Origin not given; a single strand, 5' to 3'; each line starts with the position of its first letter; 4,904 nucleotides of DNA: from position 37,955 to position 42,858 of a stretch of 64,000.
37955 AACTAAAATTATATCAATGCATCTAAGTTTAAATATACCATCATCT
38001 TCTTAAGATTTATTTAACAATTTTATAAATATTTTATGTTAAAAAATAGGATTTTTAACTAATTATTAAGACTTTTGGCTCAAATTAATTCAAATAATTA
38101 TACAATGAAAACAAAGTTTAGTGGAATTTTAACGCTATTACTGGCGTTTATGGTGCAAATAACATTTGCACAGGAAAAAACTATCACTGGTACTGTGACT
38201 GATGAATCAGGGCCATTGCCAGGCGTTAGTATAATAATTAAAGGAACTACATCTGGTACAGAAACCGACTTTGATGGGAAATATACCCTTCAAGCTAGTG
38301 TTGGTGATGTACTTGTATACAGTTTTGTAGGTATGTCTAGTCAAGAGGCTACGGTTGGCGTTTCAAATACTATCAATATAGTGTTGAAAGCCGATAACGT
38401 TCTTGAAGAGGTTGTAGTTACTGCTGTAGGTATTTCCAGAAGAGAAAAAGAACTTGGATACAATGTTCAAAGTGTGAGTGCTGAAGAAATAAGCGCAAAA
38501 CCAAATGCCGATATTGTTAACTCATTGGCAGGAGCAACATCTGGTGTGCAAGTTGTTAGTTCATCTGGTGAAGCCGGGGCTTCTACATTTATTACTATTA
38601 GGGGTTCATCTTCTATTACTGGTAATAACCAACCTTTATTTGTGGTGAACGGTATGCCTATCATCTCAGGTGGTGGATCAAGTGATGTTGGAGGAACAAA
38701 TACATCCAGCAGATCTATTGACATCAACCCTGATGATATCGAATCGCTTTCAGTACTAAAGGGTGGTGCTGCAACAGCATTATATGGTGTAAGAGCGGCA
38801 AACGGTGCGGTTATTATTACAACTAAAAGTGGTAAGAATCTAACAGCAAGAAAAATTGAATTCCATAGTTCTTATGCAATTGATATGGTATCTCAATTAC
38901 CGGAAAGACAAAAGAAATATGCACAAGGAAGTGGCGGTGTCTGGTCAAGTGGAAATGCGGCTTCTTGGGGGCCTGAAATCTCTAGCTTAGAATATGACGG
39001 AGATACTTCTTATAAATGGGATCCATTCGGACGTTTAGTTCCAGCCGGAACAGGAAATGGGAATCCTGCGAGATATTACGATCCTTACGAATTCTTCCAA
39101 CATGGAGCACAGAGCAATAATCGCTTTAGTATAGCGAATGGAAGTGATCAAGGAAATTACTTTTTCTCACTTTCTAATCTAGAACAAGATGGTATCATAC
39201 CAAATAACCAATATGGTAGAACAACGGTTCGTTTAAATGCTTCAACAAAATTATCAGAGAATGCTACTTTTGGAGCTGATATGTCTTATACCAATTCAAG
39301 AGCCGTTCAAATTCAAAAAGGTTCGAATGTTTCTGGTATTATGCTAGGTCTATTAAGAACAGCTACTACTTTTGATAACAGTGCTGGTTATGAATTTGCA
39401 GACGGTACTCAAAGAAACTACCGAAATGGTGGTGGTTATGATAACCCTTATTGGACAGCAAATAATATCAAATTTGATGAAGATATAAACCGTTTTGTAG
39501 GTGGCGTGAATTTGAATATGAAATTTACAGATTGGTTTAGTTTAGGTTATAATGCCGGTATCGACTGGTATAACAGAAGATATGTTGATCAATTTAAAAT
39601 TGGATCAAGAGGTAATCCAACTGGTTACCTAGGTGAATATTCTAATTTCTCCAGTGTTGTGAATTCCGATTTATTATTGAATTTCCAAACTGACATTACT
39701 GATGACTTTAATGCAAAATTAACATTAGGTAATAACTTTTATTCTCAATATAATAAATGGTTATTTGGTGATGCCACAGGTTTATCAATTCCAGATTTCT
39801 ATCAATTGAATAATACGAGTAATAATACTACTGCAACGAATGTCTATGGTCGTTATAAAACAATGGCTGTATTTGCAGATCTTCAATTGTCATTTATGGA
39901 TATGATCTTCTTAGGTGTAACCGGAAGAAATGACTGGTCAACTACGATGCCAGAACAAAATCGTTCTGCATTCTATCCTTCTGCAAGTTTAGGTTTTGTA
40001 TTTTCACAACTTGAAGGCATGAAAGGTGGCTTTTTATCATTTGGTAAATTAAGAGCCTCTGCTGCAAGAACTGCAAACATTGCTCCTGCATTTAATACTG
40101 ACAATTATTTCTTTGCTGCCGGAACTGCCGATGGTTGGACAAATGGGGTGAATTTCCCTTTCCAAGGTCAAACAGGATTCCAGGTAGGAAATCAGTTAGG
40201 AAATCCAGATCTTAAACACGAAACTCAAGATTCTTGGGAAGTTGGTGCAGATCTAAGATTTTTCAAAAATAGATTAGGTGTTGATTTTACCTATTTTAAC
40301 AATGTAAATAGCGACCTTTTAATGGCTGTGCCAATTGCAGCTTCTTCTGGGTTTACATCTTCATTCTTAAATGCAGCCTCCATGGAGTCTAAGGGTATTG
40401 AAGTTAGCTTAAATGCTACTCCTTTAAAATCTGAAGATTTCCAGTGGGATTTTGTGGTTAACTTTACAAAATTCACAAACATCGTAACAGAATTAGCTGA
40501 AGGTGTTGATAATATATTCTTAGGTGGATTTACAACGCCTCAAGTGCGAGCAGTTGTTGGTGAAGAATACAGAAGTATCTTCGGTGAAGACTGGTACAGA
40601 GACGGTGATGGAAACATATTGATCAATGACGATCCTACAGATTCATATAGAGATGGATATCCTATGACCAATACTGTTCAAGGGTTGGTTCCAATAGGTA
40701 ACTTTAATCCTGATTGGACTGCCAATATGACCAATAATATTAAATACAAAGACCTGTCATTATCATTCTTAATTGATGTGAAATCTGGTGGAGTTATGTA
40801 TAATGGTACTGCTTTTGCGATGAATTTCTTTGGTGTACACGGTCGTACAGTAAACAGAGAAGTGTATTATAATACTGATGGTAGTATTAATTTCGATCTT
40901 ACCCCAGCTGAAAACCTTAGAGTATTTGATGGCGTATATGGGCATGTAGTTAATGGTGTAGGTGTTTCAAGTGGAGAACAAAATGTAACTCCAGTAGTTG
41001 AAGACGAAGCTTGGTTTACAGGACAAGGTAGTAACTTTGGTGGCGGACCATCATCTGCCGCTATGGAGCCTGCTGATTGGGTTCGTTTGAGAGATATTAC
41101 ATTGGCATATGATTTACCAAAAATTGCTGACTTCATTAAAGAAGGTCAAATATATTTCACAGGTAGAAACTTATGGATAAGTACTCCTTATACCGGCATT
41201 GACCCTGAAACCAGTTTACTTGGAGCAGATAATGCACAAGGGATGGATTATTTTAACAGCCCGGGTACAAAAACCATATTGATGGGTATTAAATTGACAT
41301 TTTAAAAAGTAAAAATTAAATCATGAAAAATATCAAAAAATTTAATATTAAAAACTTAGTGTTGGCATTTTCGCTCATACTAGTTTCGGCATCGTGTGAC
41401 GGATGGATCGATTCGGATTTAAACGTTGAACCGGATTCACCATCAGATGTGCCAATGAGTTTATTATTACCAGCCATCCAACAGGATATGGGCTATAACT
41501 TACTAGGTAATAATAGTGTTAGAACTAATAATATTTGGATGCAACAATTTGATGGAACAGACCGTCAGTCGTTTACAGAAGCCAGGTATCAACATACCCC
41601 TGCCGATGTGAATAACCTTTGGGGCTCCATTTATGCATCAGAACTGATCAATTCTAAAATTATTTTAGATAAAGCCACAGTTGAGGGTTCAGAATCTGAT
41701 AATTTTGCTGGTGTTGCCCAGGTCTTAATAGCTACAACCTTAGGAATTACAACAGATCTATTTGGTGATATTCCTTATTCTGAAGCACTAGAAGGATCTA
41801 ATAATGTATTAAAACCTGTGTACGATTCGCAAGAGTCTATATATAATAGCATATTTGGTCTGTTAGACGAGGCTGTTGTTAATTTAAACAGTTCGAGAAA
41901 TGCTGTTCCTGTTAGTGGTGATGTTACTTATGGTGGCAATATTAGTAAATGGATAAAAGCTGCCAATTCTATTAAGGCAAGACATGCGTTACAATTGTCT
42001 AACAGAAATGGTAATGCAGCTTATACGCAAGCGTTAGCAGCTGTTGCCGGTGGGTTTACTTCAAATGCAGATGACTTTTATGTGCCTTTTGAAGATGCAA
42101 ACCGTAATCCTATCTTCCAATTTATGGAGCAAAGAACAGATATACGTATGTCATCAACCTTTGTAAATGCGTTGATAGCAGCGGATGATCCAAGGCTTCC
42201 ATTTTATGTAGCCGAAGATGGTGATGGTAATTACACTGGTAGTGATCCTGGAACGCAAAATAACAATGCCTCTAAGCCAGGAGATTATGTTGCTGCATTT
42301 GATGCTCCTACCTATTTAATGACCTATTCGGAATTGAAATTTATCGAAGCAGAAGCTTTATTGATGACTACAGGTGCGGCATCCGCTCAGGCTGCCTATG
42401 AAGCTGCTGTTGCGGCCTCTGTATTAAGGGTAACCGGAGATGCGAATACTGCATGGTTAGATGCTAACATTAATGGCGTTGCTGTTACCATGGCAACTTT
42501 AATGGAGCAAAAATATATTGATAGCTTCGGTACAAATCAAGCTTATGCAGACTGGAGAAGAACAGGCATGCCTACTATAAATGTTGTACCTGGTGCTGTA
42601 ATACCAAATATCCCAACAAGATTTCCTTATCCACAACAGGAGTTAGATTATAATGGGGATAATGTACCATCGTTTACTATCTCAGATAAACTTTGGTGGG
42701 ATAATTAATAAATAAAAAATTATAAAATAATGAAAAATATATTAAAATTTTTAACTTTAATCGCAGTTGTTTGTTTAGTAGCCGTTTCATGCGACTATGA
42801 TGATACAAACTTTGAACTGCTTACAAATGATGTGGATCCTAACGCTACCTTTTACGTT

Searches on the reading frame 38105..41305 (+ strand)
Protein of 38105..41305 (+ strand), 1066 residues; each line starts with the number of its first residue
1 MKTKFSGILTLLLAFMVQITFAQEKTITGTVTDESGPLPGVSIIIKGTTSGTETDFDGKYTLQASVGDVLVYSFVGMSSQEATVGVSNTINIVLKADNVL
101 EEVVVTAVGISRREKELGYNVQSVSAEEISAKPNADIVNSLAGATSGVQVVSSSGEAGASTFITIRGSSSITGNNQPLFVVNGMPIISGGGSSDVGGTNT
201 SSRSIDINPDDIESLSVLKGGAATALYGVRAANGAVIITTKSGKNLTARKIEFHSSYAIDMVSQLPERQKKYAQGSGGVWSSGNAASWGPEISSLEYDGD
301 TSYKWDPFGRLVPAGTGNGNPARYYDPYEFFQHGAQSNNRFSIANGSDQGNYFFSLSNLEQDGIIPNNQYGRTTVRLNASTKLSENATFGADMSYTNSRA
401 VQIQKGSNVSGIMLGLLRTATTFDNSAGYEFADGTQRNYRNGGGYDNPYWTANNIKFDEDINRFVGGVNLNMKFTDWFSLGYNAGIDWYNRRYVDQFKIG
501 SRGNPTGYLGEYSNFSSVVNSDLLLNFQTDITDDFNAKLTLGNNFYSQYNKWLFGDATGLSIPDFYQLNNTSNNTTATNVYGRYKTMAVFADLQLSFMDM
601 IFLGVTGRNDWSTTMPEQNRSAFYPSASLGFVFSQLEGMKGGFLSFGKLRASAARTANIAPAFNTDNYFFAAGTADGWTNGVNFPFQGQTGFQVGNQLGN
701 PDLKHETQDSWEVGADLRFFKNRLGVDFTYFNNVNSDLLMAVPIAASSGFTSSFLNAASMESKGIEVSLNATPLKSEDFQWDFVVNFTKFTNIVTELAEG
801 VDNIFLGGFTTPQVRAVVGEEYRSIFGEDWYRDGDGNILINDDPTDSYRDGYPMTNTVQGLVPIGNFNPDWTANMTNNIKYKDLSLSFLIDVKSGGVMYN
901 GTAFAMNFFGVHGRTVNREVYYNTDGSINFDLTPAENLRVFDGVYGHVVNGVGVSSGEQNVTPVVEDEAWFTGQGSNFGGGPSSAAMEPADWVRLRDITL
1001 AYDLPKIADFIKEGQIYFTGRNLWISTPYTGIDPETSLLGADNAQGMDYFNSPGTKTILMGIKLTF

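Call 43: search_protein_families(library=pfam, proteins=[window:38105-41305:+], max_evalue=0.00001)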
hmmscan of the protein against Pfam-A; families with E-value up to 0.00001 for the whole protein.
window:38105-41305:+ (1066 aa): 4 families
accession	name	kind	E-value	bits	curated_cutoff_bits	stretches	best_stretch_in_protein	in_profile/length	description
PF00593.30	TonB_dep_Rec_b-barrel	-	4.5e-20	73.4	27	1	426-933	31-424/436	TonB dependent receptor-like, beta-barrel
PF07715.20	Plug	-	1e-18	68.2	23.9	1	115-235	3-107/107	TonB-dependent Receptor Plug Domain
PF13715.12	CarbopepD_reg_2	-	5.1e-16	58.9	32.2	1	27-105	1-88/88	CarboxypepD_reg-like domain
PF13620.12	CarboxypepD_reg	-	3.8e-08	34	32.3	1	26-94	1-81/82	Carboxypeptidase regulatory-like domain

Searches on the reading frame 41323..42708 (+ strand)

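Call 43: search_protein_families(library=pfam, proteins=[window:41323-42708:+], max_evalue=0.00001)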
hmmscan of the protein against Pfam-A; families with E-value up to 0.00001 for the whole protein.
window:41323-42708:+ (461 aa): 2 families
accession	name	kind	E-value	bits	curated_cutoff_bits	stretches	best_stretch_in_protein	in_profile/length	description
PF12771.13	SusD-like_2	-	4.8e-77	260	27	1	40-437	4-415/415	Starch-binding associating with outer membrane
PF12741.13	SusD-like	-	1.3e-45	156.8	27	1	84-379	67-369/495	Susd and RagB outer membrane lipoprotein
